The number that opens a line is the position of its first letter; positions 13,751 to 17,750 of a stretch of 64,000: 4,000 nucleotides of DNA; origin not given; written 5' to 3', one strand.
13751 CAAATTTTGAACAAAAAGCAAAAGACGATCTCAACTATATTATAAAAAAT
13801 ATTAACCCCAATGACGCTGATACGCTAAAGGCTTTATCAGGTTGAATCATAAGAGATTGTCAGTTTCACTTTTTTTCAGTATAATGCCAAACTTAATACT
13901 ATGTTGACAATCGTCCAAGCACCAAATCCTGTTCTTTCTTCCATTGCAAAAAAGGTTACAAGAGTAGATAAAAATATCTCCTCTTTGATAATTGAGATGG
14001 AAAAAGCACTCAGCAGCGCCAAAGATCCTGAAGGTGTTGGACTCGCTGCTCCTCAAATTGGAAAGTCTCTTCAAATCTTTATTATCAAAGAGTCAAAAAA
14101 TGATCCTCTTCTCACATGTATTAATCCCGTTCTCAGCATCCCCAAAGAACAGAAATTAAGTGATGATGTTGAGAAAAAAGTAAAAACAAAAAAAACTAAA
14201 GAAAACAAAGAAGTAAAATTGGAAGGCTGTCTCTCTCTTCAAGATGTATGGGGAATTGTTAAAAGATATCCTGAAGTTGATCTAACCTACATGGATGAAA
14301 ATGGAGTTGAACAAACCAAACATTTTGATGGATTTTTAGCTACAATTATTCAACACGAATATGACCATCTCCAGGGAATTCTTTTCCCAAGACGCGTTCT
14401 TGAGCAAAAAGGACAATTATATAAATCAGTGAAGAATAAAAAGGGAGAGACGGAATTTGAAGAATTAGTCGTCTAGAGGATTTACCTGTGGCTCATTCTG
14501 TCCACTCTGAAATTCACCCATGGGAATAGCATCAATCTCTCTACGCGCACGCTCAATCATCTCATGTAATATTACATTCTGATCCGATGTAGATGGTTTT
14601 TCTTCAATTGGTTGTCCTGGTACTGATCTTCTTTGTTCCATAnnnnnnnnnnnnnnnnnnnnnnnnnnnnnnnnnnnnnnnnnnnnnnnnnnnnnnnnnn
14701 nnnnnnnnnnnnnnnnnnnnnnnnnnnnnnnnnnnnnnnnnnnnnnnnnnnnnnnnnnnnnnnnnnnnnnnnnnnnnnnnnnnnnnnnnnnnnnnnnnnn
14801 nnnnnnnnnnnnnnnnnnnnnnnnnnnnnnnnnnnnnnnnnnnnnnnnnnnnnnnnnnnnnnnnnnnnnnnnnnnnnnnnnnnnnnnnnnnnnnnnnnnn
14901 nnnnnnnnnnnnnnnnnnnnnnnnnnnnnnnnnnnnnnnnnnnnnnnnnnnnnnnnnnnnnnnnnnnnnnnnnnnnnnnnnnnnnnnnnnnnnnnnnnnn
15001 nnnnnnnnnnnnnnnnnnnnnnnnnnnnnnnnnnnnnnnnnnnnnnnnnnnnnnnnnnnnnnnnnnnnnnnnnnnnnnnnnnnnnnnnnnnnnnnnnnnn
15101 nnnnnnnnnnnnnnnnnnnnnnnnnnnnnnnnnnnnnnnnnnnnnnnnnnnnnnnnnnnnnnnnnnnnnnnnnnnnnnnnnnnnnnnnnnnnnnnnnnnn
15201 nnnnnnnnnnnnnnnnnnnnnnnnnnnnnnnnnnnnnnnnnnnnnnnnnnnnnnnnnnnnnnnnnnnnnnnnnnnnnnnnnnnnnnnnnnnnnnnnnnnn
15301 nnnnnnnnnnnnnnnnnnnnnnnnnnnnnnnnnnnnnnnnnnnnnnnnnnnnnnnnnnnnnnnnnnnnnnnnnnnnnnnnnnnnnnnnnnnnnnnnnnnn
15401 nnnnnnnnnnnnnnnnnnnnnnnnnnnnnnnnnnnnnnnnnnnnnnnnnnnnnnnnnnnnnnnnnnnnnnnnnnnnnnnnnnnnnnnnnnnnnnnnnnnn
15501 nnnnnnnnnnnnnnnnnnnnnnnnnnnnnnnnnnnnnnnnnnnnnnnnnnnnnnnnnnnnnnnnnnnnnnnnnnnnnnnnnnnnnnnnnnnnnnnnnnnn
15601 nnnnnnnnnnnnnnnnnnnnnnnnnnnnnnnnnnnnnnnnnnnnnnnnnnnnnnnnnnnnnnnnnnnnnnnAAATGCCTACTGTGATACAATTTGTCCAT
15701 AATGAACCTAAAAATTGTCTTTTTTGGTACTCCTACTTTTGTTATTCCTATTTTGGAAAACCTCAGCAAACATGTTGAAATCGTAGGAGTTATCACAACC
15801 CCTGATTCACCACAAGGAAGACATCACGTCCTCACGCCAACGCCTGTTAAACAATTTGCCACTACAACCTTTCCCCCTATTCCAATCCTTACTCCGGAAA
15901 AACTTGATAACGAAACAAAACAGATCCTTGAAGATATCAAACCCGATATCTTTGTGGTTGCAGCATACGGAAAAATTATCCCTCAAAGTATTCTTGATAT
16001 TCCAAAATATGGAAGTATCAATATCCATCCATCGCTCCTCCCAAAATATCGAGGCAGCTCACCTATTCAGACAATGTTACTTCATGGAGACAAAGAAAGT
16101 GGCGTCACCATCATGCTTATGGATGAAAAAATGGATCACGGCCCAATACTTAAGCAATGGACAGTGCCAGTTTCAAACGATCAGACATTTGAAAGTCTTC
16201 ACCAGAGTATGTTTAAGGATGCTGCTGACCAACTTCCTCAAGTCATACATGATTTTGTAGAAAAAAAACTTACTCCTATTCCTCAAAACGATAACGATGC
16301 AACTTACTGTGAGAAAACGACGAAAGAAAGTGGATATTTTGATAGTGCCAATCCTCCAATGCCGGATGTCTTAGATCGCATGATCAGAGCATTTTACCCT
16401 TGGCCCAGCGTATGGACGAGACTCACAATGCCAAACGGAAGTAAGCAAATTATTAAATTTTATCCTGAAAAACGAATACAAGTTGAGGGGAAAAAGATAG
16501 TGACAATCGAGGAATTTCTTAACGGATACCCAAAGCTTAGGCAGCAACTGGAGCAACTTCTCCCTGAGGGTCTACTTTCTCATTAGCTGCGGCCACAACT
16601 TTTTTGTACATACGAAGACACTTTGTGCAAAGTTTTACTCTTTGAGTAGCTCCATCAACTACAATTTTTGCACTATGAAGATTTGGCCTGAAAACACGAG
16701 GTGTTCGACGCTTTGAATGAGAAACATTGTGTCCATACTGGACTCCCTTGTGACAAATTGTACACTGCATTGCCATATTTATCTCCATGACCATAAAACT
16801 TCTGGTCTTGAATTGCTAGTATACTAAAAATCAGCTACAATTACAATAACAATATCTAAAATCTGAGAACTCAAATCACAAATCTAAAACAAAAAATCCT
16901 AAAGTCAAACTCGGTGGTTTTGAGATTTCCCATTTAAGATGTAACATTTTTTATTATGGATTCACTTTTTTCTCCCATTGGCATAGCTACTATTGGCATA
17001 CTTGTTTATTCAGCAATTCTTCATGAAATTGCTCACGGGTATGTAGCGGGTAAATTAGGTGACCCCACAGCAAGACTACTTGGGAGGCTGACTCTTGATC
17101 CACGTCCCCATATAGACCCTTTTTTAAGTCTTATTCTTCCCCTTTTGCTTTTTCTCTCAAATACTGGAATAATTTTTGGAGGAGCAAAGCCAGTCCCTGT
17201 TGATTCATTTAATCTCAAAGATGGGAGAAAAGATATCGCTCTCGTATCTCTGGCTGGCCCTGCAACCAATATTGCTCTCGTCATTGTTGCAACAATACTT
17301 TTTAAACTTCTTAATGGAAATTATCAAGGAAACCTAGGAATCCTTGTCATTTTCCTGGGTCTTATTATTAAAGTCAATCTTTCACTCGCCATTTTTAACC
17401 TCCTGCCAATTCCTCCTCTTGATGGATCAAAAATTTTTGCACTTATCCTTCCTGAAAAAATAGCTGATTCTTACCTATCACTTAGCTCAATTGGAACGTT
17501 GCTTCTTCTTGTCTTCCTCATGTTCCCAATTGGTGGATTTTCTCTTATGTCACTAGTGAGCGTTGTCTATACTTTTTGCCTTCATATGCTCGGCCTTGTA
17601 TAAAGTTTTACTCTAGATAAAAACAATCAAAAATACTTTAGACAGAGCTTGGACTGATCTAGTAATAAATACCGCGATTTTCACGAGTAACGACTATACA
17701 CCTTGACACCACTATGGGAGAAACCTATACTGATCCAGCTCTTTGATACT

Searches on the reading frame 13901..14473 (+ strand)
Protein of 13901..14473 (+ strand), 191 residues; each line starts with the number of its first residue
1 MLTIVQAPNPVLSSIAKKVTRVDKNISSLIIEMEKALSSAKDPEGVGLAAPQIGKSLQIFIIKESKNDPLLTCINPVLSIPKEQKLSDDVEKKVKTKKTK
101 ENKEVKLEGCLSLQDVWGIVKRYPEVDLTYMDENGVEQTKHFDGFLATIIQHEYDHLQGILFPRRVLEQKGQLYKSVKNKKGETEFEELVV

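Call 79: search_protein_families(library=pfam, proteins=[window:13901-14473:+], max_evalue=0.001)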
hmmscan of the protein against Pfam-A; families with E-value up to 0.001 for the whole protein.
window:13901-14473:+ (191 aa): 1 family
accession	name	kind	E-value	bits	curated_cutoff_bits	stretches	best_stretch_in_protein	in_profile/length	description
PF01327.26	Pep_deformylase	-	1.8e-39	135.3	22.8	1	1-169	1-153/156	Polypeptide deformylase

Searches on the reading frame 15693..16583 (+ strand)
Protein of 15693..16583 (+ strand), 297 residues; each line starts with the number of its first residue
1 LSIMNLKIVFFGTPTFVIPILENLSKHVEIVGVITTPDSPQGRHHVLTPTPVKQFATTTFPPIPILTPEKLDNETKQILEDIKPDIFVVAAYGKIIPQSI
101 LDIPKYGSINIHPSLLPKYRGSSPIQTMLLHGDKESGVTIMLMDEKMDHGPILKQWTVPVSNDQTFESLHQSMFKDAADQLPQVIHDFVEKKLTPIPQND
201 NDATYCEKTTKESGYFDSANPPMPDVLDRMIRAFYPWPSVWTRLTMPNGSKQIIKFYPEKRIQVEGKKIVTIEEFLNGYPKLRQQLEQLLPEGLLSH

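Call 79: search_protein_families(library=pfam, proteins=[window:15693-16583:+], max_evalue=0.001)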
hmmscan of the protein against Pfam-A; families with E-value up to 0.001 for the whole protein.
window:15693-16583:+ (297 aa): 2 families
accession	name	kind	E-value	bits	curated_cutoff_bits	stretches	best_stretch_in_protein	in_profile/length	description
PF00551.24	Formyl_trans_N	-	3e-43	148.1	26.1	1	7-185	2-181/181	Formyl transferase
PF02911.23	Formyl_trans_C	-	2.1e-05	25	21.1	0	227-247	18-36/100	Formyl transferase, C-terminal domain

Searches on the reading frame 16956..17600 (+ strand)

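Call 79: search_protein_families(library=pfam, proteins=[window:16956-17600:+], max_evalue=0.001)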
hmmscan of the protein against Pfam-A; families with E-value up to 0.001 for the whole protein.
window:16956-17600:+ (215 aa): 1 family
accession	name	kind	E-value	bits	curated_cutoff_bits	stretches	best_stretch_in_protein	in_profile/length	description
PF02163.28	Peptidase_M50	-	1.4e-12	47.9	27.2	2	130-168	159-200/221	Peptidase family M50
